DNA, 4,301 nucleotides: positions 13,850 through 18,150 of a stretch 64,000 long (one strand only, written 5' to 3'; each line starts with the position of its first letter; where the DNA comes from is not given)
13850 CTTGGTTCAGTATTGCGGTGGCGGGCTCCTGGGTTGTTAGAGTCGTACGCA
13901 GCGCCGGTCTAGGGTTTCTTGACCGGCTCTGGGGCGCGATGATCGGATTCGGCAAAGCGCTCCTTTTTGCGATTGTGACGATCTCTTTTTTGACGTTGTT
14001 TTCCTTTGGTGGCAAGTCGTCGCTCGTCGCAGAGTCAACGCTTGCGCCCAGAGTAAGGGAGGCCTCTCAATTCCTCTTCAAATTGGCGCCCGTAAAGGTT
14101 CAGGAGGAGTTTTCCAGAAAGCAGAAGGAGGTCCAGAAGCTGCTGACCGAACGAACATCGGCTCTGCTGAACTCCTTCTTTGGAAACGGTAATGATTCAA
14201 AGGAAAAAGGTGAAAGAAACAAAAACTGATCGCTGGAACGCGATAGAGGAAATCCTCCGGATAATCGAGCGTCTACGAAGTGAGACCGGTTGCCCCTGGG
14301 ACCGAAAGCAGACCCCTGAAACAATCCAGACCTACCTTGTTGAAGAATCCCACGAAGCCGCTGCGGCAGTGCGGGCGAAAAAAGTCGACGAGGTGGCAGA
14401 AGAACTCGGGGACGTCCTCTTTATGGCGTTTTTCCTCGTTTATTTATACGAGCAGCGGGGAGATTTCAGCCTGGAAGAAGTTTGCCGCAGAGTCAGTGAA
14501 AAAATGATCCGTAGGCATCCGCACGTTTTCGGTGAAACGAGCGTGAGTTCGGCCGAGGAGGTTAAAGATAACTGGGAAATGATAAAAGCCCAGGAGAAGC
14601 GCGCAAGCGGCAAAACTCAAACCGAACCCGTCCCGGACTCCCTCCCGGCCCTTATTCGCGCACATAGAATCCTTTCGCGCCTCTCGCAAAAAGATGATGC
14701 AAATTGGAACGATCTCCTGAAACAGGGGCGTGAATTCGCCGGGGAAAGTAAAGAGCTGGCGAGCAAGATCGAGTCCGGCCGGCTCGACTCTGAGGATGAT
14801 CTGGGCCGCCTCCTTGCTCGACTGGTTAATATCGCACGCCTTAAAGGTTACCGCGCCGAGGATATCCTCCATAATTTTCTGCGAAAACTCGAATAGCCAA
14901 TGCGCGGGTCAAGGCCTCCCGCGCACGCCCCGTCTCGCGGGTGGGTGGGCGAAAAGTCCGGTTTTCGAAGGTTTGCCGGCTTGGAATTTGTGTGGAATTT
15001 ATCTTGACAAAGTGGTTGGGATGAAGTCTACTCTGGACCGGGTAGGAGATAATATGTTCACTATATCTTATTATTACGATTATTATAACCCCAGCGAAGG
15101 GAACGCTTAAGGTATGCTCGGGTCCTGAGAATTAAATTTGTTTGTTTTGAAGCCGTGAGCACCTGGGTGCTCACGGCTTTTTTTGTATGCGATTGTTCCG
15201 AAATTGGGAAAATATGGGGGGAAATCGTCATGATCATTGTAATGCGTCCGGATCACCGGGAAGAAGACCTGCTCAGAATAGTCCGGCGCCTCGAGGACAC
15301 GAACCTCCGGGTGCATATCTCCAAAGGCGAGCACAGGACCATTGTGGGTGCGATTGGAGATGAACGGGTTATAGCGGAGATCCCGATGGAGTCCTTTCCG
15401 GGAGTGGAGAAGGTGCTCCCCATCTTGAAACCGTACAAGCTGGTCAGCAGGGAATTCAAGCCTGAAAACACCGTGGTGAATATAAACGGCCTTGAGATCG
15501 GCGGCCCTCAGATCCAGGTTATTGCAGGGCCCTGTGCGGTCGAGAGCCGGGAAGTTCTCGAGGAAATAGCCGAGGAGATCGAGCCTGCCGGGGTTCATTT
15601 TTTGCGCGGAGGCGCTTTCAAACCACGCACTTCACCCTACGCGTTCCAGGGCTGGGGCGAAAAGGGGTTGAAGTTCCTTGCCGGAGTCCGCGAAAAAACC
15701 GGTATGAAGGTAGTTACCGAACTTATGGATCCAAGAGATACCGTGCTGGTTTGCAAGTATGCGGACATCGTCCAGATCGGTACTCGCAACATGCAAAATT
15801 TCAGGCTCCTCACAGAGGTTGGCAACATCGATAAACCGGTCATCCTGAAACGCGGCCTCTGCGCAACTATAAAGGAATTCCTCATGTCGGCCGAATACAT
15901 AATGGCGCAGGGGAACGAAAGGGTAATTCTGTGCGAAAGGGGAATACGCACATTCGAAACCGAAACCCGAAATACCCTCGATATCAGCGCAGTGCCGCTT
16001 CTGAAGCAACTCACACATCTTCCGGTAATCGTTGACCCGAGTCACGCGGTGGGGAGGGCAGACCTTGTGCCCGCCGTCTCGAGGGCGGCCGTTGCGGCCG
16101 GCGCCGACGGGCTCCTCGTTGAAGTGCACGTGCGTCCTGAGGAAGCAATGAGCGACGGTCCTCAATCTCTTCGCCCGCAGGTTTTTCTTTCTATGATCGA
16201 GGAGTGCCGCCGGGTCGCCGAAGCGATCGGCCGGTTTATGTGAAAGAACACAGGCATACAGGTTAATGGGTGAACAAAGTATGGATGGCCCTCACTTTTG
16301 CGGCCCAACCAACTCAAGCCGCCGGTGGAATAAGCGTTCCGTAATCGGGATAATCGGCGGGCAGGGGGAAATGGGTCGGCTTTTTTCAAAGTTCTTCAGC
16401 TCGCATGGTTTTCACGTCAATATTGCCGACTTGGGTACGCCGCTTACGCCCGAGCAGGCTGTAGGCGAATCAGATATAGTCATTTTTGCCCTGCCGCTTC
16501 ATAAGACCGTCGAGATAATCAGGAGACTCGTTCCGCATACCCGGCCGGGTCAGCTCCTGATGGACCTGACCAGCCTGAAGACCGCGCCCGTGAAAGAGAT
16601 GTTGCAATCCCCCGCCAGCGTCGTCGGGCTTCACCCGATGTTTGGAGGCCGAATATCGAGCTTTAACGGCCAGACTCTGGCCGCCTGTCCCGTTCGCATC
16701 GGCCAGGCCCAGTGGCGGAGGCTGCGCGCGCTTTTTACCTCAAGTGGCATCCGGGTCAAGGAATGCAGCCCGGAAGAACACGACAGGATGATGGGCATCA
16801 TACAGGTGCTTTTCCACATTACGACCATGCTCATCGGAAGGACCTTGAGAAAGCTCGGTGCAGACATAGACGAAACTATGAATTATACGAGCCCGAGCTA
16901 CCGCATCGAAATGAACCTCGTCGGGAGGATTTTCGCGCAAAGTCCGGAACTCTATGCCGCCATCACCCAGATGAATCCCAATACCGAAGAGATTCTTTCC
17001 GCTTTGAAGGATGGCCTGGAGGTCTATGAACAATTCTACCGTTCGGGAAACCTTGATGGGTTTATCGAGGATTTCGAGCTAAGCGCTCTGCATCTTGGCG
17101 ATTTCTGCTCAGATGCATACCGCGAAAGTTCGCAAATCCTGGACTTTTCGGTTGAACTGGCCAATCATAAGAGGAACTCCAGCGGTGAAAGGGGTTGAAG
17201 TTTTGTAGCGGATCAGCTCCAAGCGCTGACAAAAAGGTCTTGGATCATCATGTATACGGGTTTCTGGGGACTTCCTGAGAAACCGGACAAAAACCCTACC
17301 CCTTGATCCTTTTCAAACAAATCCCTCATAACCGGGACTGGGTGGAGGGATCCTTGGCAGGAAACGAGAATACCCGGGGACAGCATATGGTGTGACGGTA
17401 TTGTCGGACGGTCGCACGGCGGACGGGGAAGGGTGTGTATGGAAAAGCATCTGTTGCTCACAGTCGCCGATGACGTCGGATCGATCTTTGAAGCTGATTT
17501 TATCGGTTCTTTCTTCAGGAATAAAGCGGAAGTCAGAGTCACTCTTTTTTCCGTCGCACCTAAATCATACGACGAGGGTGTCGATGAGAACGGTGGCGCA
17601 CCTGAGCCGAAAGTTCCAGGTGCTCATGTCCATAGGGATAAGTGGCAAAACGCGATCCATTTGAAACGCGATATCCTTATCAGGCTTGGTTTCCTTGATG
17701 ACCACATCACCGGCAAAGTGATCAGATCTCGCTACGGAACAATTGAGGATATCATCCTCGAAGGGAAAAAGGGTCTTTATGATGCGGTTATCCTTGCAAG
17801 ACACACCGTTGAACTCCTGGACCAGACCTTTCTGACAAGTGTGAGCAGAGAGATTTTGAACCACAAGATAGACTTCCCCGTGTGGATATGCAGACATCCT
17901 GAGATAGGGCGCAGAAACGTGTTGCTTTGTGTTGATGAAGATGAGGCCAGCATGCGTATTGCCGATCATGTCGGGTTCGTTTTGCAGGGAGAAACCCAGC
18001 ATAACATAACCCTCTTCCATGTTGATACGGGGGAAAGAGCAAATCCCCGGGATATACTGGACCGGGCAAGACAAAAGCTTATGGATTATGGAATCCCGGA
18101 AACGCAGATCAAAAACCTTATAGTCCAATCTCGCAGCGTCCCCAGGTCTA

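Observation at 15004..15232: Tyr-rich leader peptide plus terminator upstream of aroF-tyrA: candidate tyrosine-sensing attenuator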

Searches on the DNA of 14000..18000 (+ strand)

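Call 4: search_rna_families(source=window, start=14000, end=18000, threshold=evalue, max_evalue=10)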
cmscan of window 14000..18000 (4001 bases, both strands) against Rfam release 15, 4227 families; matches with E-value up to 10: 4.
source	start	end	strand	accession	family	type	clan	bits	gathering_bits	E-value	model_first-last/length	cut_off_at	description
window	15787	15821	-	RF03130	L19-Flavobacteria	Cis-reg; leader;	-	19.2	31.5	4.4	1-29/29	no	L19-Flavobacteria ribosomal protein leader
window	16601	16632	-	RF01322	CRISPR-DR9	Gene; CRISPR;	-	17.9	45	2.7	1-37/37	no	CRISPR RNA direct repeat element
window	16543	16576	+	RF00427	SCARNA23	Gene; snRNA; snoRNA; scaRNA;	-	15.8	60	9.4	12-45/125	no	Small Cajal body specific RNA 23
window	15531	15575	+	RF00040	rne5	Cis-reg;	-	10.9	180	5.2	233-280/333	no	RNase E 5' UTR element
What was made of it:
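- On Rfam families, including any amino-acid leader families and the T-box leader (membership by covariance model): cmscan of 14000-18000 against all 4227 Rfam 15 families at E up to 10 gave only four chance-level hits inside coding sequence and none in 15000-15230 (call 4).
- No T-box or any other Rfam family matches at E up to 10 (call 4).
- Tried and rejected: (4) T-box or other known RNA family: no match (call 4).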

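Call 47: build_rna_model(alignment_id=A1, structure=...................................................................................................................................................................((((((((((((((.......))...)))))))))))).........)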
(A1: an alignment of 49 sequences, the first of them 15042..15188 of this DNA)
Model R1 built from alignment A1 (49 sequences, 210 columns); structure: as given.
model positions 151; base pairs 14; branch points 0; effective number of sequences 5.49; information 0.59 bits per position. Calibrated on 0.2 Mb of random sequence (short: E-values are rough).
structure used (alignment columns):
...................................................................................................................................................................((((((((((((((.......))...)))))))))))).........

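Call 48: search_with_rna_model(model_id=R1, sources=[window, L001, L002, L003, L004, L005, L006, L007, L008, L009, L010, L011, L012, L013, L014, L015, L016, L017, L018, L019, L020, L021, L022, L023, L024, L025, L026, L027, L028, L029, L030, L031, L032, L033, L034, L035, L036, L037, L038, L039, L040, L041, L042, L043, L044, L045, L046, L047, L048, L049, L050, L051, L052, L053, L054, L055, L056, L057, L058, L059, L060, L061, L062, L063, L064, L065, L066, L067, L068, L069, L070, L071, L072, L073, L074, L075, L076, L077, L078, L079, L080], max_evalue=1)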
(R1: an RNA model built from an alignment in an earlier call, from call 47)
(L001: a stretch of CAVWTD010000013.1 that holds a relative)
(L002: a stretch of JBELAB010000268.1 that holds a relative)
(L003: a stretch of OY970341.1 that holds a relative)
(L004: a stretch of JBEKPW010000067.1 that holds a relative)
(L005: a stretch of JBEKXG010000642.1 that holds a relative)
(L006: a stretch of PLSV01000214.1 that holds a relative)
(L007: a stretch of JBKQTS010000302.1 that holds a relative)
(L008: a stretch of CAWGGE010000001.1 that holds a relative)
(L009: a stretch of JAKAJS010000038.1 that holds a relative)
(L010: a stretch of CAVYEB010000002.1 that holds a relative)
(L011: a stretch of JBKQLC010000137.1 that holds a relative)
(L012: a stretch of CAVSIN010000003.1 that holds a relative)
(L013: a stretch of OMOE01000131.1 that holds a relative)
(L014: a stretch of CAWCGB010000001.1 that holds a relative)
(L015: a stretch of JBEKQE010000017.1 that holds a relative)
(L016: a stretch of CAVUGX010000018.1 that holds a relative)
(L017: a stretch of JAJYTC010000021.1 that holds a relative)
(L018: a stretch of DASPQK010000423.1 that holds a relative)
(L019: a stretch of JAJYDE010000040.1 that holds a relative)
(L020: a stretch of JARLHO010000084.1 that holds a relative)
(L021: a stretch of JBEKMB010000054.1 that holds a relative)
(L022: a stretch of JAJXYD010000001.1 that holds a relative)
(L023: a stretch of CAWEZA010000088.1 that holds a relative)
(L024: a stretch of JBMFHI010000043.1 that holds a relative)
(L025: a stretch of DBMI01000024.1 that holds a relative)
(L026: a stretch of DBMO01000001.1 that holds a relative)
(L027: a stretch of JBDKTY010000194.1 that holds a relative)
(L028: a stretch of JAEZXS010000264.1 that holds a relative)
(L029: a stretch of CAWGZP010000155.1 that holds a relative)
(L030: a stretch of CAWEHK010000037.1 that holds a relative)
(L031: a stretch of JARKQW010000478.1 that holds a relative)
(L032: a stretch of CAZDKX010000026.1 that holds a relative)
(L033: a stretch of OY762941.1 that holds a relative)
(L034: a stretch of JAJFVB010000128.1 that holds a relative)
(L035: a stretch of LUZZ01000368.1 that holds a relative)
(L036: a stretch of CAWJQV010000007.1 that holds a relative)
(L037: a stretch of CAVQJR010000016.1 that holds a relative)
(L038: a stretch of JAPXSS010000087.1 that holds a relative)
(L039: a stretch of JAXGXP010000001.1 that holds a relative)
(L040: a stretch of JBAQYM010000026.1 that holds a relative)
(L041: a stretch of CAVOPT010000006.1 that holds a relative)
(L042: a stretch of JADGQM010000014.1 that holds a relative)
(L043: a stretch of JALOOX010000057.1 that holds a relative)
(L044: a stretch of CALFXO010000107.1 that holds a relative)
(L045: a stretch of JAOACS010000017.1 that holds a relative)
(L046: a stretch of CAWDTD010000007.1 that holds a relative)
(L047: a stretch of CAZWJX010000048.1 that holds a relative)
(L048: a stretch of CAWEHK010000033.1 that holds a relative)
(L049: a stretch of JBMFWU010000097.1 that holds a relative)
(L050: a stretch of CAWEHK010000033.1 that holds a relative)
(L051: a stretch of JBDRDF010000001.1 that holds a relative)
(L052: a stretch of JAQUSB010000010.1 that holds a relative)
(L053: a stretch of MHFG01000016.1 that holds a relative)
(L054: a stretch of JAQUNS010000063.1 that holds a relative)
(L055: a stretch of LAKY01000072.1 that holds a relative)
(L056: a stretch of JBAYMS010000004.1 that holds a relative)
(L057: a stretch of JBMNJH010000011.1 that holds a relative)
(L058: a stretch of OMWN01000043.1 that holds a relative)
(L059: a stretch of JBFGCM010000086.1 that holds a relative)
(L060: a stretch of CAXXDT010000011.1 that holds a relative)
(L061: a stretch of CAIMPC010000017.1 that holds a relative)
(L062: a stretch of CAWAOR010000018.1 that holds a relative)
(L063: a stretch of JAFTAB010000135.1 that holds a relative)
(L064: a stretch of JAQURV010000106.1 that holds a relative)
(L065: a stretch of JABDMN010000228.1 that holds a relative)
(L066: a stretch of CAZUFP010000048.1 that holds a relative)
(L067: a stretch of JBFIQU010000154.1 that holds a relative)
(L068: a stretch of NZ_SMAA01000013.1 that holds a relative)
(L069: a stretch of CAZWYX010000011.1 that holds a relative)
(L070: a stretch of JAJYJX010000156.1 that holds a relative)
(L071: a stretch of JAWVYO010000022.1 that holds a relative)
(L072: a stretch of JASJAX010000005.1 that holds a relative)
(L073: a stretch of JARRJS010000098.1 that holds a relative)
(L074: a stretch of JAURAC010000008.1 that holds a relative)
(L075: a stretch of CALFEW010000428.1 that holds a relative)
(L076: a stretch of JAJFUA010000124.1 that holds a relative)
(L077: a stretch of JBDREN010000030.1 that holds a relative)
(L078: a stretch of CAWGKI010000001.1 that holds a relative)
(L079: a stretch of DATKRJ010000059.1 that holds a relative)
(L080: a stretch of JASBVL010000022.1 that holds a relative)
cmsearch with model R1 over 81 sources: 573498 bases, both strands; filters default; matches with E-value up to 1: 97.
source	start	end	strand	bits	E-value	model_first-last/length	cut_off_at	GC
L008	2676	2826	+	154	1.2e-28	1-151/151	no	0.44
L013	2793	2943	+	146.6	3.7e-27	1-151/151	no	0.48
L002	781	928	+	146.4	4e-27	1-151/151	no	0.43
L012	2810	2957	+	146.1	4.6e-27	1-151/151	no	0.44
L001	2813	2959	+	143.7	1.4e-26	1-151/151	no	0.41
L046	2653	2800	+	142.7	2.2e-26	1-151/151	no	0.47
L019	2786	2936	+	142.3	2.8e-26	1-151/151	no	0.48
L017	2791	2941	+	141.6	3.7e-26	1-151/151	no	0.48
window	15042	15188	+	141.4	4.1e-26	1-151/151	no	0.39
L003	2812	2959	+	141.2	4.5e-26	1-151/151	no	0.43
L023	2792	2943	+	141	5e-26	1-151/151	no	0.5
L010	2824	2971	+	140.9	5.2e-26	1-151/151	no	0.46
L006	2810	2958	+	139.8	8.8e-26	1-151/151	no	0.44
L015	2810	2958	+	139.8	8.9e-26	1-151/151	no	0.45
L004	2720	2866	+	139.3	1.1e-25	1-151/151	no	0.5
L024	100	250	+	139.2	1.1e-25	1-151/151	no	0.45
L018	2821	2968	+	138.3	1.7e-25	1-151/151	no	0.46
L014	2773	2919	+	138.1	2e-25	1-151/151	no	0.48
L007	2718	2864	+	137.1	3e-25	1-151/151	no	0.44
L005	320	470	+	136.2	4.7e-25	1-151/151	no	0.46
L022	2767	2918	+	135.7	5.8e-25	1-151/151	no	0.45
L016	2773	2919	+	135.4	6.6e-25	1-151/151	no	0.46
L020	2790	2939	+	133.9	1.4e-24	1-151/151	no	0.51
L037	2781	2935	+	133.3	1.8e-24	1-151/151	no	0.42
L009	2795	2947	+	128.8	1.4e-23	1-151/151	no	0.5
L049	2794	2946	+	128.8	1.4e-23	1-151/151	no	0.5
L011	2771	2918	+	128.6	1.6e-23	1-151/151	no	0.51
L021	2765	2914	+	127.3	2.9e-23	1-151/151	no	0.49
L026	2788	2945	+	125.1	8.2e-23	1-151/151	no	0.46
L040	2676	2832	+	124.7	9.7e-23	1-151/151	no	0.45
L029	2742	2890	+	123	2.1e-22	1-151/151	no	0.46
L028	1999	2152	+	122.5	2.7e-22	1-151/151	no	0.48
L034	2770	2925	+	122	3.3e-22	1-151/151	no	0.48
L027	127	282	+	121.8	3.7e-22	1-151/151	no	0.45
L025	2791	2948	+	118.4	1.8e-21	1-151/151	no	0.47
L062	2738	2888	+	109.2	1.3e-19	1-151/151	no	0.48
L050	2731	2882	+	108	2.2e-19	1-151/151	no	0.49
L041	2762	2913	+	106.7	4.1e-19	1-151/151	no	0.49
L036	2733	2882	+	105.1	8.9e-19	1-151/151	no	0.46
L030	2730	2880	+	104.9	9.8e-19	1-151/151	no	0.48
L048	2708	2861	+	104.6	1.1e-18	1-151/151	no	0.47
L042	2733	2883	+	102.8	2.6e-18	1-151/151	no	0.49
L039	2745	2894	+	100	9.6e-18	1-151/151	no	0.47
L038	1596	1745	+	95.7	6.9e-17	1-151/151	no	0.45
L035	2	119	+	91.6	4.7e-16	37-151/151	no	0.46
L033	2688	2847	+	87.3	3.4e-15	1-151/151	no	0.46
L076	2699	2858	+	86.3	5.6e-15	1-151/151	no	0.47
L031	1293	1456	+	84.9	1e-14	1-151/151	no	0.46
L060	2681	2848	+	83.6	1.9e-14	1-151/151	no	0.47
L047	2776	2950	+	80.3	9e-14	1-151/151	no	0.48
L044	2752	2905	+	79.1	1.5e-13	1-151/151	no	0.51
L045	2791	2959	+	75.5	8.3e-13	1-151/151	no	0.43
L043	2695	2852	+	73.1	2.5e-12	1-151/151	no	0.54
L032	1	110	+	56.2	6.6e-09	43-151/151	5'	0.47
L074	2847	2989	+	42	4.8e-06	1-151/151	no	0.38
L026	2903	2937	-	35.4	0.0001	111-144/151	no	0.6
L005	430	462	-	34.2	0.00018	111-143/151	no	0.61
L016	2880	2910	-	33.5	0.00025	112-142/151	no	0.68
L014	2880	2910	-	33.2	0.00028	112-142/151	no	0.71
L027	242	274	-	32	0.0005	111-143/151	no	0.61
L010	2930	2963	-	31.9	0.00052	111-144/151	no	0.62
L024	209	242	-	31.9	0.00052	111-144/151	no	0.62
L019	2895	2928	-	31.6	0.0006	111-144/151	no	0.65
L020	2898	2931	-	31.6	0.0006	111-144/151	no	0.65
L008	2786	2818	-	29.7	0.0014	111-143/151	no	0.67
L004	2827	2857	-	29.6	0.0016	112-142/151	no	0.68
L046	2761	2791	-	29.6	0.0016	112-142/151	no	0.68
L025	2907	2940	-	29.5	0.0016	111-144/151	no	0.59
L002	889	919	-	29.5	0.0016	112-142/151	no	0.65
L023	2903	2935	-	28.7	0.0024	111-143/151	no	0.73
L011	2879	2909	-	28.4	0.0026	112-142/151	no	0.71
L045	2915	2951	-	28.4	0.0027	111-146/151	no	0.54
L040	2792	2824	-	28.2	0.0029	111-143/151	no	0.61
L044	2865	2897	-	28.2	0.0029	111-143/151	no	0.67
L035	80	110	-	28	0.0032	112-142/151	no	0.68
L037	2896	2926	-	28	0.0032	112-142/151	no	0.68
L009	2905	2939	-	28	0.0032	111-144/151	no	0.63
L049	2904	2938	-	28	0.0032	111-144/151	no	0.63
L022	2876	2910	-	27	0.0052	111-145/151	no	0.63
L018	2929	2959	-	26.9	0.0054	112-142/151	no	0.61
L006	2919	2949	-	26.5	0.0063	112-142/151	no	0.65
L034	2886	2916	-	26.4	0.0068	112-142/151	no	0.61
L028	2113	2143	-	26.3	0.0069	112-142/151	no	0.71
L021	2875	2905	-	26.3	0.0069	112-142/151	no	0.65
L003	2920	2950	-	25.8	0.0088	112-142/151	no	0.61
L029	2851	2881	-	25.7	0.0092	112-142/151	no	0.65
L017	2900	2933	-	25.7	0.0095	111-144/151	no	0.65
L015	2919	2949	-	24.6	0.016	112-142/151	no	0.68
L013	2904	2934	-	24.2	0.018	112-142/151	no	0.68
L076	2814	2850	-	23.5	0.026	111-145/151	no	0.57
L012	2918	2948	-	23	0.033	112-142/151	no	0.65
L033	2807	2838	-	22.9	0.034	112-142/151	no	0.59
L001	2921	2950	-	21.8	0.056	112-142/151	no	0.63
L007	2825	2855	-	20.9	0.087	112-142/151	no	0.65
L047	2910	2941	-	20.7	0.094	112-142/151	no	0.62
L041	2873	2904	-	18.1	0.32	112-142/151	no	0.69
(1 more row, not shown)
